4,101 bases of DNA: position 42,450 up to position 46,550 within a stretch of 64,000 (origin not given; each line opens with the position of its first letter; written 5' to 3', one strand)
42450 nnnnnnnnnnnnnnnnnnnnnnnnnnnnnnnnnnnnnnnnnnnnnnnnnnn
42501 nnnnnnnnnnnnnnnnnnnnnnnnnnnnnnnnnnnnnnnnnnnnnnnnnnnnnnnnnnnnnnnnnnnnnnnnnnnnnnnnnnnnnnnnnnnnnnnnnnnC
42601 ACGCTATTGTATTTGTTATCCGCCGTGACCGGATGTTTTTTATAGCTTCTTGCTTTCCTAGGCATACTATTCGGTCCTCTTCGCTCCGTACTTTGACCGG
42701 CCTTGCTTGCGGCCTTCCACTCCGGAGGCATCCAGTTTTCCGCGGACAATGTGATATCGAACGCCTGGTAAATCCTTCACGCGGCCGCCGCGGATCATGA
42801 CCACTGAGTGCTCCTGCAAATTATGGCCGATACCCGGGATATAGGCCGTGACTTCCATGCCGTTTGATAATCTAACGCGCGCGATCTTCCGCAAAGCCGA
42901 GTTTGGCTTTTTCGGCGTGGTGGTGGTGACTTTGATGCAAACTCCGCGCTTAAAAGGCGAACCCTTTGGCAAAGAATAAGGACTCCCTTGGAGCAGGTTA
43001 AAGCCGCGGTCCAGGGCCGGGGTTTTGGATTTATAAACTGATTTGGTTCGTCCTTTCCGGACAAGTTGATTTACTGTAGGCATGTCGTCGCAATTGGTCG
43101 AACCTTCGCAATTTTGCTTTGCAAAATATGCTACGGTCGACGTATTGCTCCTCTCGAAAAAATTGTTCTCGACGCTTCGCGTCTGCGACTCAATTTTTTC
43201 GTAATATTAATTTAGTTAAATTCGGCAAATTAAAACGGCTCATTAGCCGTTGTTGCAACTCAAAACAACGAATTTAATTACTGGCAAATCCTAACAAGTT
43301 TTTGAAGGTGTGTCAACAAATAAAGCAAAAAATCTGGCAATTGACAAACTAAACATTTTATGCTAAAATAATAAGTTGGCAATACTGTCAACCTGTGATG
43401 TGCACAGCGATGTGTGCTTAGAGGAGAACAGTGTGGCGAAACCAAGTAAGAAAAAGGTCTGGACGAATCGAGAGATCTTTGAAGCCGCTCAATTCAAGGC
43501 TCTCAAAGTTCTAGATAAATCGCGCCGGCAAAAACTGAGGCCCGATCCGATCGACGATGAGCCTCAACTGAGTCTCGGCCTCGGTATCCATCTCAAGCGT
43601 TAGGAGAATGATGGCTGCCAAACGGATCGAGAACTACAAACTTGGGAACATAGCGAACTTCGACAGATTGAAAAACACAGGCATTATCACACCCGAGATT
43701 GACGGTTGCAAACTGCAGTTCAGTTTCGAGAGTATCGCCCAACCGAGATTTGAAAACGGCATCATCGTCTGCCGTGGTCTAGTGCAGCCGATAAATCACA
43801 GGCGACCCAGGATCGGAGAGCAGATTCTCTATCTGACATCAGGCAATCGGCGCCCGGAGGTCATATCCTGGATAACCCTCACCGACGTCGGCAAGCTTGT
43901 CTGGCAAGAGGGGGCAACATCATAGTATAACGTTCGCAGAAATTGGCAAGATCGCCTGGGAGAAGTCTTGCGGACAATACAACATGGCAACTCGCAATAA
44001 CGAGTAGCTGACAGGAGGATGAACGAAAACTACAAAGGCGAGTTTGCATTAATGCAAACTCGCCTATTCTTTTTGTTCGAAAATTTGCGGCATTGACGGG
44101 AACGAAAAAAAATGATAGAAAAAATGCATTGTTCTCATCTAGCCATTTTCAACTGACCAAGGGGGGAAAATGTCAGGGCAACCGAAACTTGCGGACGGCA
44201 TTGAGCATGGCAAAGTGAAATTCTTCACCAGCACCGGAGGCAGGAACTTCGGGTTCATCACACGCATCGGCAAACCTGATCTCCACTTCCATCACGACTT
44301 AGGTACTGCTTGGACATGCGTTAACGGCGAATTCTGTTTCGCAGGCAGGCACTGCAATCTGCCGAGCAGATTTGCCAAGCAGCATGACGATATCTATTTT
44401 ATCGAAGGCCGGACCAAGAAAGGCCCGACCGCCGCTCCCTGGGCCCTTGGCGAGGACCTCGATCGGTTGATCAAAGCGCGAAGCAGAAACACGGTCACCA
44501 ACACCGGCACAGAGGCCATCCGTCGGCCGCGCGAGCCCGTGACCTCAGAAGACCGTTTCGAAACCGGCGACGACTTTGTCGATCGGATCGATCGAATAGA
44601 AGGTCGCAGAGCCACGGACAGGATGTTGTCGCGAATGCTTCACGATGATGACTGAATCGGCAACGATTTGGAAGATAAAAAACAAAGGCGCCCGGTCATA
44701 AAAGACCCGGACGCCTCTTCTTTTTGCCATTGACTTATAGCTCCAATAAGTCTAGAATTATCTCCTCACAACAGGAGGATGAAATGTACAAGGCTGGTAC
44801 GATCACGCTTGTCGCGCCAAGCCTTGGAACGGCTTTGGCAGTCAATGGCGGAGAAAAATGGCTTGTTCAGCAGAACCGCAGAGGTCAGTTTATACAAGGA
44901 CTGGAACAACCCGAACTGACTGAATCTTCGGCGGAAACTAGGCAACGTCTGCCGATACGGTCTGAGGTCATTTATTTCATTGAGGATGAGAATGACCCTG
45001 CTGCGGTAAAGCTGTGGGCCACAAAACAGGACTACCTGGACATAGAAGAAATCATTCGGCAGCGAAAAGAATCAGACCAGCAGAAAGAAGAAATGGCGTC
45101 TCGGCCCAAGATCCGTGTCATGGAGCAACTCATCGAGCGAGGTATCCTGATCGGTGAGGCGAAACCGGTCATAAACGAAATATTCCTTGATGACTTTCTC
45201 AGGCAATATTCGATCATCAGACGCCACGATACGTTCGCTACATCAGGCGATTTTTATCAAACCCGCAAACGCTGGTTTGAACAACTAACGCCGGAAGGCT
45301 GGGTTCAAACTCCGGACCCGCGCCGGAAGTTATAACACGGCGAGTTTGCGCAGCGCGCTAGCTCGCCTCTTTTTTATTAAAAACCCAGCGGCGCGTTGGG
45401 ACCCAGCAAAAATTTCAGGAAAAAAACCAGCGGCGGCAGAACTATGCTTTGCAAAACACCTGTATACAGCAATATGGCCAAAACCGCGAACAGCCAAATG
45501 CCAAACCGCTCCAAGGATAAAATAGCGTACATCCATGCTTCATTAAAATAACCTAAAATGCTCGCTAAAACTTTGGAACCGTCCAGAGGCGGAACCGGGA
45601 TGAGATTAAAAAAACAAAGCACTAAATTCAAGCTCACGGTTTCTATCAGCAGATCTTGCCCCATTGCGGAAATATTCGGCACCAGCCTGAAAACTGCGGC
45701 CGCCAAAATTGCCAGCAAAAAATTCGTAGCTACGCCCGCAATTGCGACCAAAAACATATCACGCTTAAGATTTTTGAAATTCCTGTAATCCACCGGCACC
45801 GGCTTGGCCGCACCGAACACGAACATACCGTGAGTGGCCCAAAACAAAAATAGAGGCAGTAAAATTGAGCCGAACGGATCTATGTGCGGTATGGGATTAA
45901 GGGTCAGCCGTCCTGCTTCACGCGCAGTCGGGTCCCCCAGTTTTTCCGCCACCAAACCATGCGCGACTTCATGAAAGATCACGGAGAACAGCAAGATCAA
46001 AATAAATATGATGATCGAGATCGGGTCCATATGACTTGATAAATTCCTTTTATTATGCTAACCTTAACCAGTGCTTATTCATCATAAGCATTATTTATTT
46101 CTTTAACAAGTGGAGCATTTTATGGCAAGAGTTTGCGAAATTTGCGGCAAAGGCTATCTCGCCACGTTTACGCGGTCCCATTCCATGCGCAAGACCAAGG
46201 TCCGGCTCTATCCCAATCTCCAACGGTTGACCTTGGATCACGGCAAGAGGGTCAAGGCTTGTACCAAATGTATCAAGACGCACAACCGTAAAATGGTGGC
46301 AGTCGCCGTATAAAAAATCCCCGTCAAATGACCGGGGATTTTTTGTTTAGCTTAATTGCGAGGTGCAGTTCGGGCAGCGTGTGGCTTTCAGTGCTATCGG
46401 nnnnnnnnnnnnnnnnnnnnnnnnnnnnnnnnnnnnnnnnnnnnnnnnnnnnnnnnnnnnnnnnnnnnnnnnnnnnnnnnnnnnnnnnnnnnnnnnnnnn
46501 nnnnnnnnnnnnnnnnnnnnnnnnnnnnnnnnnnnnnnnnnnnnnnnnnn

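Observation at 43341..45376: Second plus-strand islet upstream of rpsL: three promoter-gene-terminator units including a CSD-like protein and a possible two-gene TA-like pair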

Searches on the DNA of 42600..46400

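Call 47: search_rna_families(source=window, start=42600, end=46400, threshold=evalue, max_evalue=1)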
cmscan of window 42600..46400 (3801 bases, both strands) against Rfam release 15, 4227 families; matches with E-value up to 1: 4.
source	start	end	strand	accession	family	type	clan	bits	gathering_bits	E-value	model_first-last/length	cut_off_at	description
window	44018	44110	-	RF02329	TtnuHACA22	Gene; snRNA; snoRNA; HACA-box;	-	25.9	90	0.95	1-103/103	no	Tetrahymena snoRNA TtnuHACA22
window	44020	44079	-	RF00896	mir-787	Gene; miRNA;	-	24.3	57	0.13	1-72/72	no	mir-787 microRNA precursor family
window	46001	46054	+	RF01156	SNORD123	Gene; snRNA; snoRNA; CD-box;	-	22.9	45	0.36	1-70/70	no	Small nucleolar RNA SNORD123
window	43239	43332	+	RF03020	RT-17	Gene; sRNA;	-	21.6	40.4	0.78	1-95/95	no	RT-17 RNA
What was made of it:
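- Tried and rejected: Rfam found no credible RNA family in 42600-46400 (call 47).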

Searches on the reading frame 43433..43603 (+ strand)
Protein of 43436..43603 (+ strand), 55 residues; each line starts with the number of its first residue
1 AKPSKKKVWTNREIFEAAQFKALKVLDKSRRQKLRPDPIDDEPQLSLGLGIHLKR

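Call 4: search_protein_families(library=pfam, proteins=[window:43436-43603:+], max_evalue=1)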
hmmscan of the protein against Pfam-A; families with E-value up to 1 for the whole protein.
window:43436-43603:+ (55 aa): 0 families

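Call 5: search_protein_families(library=phrogs, proteins=[window:43436-43603:+], max_evalue=1)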
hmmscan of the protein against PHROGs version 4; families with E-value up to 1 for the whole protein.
window:43436-43603:+ (55 aa): 0 families

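Call 38: list_cluster_members(proteins=[window:43433-43600:+, P0007])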
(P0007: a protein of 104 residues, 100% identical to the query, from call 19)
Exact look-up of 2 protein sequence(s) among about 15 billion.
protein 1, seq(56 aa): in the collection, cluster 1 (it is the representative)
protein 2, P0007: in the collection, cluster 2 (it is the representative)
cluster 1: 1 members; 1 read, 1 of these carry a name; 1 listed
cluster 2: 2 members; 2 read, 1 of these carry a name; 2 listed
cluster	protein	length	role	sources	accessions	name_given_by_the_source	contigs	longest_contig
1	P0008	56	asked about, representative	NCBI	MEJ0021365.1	MAG: hypothetical protein WDN47_02145 [Candidatus Doudnabacteria bacterium]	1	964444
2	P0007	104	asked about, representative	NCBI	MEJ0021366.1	MAG: hypothetical protein WDN47_02150 [Candidatus Doudnabacteria bacterium]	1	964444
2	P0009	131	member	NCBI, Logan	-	-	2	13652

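Call 52: search_protein_families(library=padloc, proteins=[P0008], max_evalue=1)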
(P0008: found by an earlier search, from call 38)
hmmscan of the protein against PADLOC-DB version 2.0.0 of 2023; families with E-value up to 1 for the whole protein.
P0008 (56 aa): 0 families

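Call 53: search_protein_families(library=ncbifam, proteins=[P0008], max_evalue=1)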
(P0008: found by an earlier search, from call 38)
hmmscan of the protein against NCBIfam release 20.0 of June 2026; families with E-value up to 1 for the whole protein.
P0008 (56 aa): 0 families

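Call 97: search_solved_structures(query=P0008, max_evalue=5)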
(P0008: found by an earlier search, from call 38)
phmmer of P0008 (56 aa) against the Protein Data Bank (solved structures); distinct sequences matched with E-value up to 5: 0.
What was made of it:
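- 43436..43603 (+): ORF 1a, 55-56 aa, GTG start after GAGGAG; a singleton of unknown function. No family or PDB hit was found (calls 4, 5, 52, 53, 97).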

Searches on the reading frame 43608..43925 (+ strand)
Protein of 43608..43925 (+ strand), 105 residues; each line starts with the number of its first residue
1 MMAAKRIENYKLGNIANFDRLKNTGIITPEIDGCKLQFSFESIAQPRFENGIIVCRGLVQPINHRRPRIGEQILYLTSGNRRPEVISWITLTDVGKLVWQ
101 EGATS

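Call 4: search_protein_families(library=pfam, proteins=[window:43608-43925:+], max_evalue=1)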
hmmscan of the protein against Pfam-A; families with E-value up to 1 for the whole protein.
window:43608-43925:+ (105 aa): 0 families

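Call 5: search_protein_families(library=phrogs, proteins=[window:43608-43925:+], max_evalue=1)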
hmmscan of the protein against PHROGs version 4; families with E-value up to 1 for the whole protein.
window:43608-43925:+ (105 aa): 0 families

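Call 19: find_homologous_proteins(query=window:43608-43925:+, max_evalue=0.01)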
Query window:43608-43925:+ (105 aa): 1 proteins with E <= 0.01 among 1 candidates.
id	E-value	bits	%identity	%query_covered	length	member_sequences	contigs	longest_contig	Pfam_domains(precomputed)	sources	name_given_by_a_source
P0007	1.3e-63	230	100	99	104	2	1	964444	-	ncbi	ncbi:MAG: hypothetical protein WDN47_02150 [Candidatus Doudnabacteria bacterium]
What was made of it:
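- They are singletons (calls 19, 38).
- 43608..43925 (+): ORF 1b, 105 aa (104 from the ATG at 43611); a singleton, probably a degenerate paralogue of the CSD-like gene P2. It has no homologue but itself in 5.8 billion proteins (call 19).
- On Type II toxin-antitoxin - for 1a/1b: 1b has no homologue in 5.8 billion proteins (call 19).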

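Call 52: search_protein_families(library=padloc, proteins=[P0008, window:43608-43925:+], max_evalue=1)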
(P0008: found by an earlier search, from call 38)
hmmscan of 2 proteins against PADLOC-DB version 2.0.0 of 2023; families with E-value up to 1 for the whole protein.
P0008 (56 aa): 0 families

window:43608-43925:+ (105 aa): 0 families

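Call 53: search_protein_families(library=ncbifam, proteins=[P0008, window:43608-43925:+], max_evalue=1)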
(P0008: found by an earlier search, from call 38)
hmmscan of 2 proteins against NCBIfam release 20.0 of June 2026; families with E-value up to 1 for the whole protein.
P0008 (56 aa): 0 families

window:43608-43925:+ (105 aa): 0 families

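Call 86: search_dna_similar(query=window:43608-43925:+, collection=phages, mode=protein, max_evalue=0.1, max_rows=5)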
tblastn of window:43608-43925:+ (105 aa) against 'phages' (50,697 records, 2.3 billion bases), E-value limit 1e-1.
No match.

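Call 96: search_solved_structures(query=window:43608-43925:+, max_evalue=5)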
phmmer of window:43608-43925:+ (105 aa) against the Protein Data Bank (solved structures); distinct sequences matched with E-value up to 5: 0.
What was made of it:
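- On Type II toxin-antitoxin - for 1a/1b: No hits in Pfam, NCBIfam, PADLOC, PHROGs or PDB (calls 4, 5, 52, 53, 96, 97).
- Neither protein matches any family in Pfam, NCBIfam, PADLOC, PHROGs or PDB (calls 4, 5, 52, 53, 96, 97).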
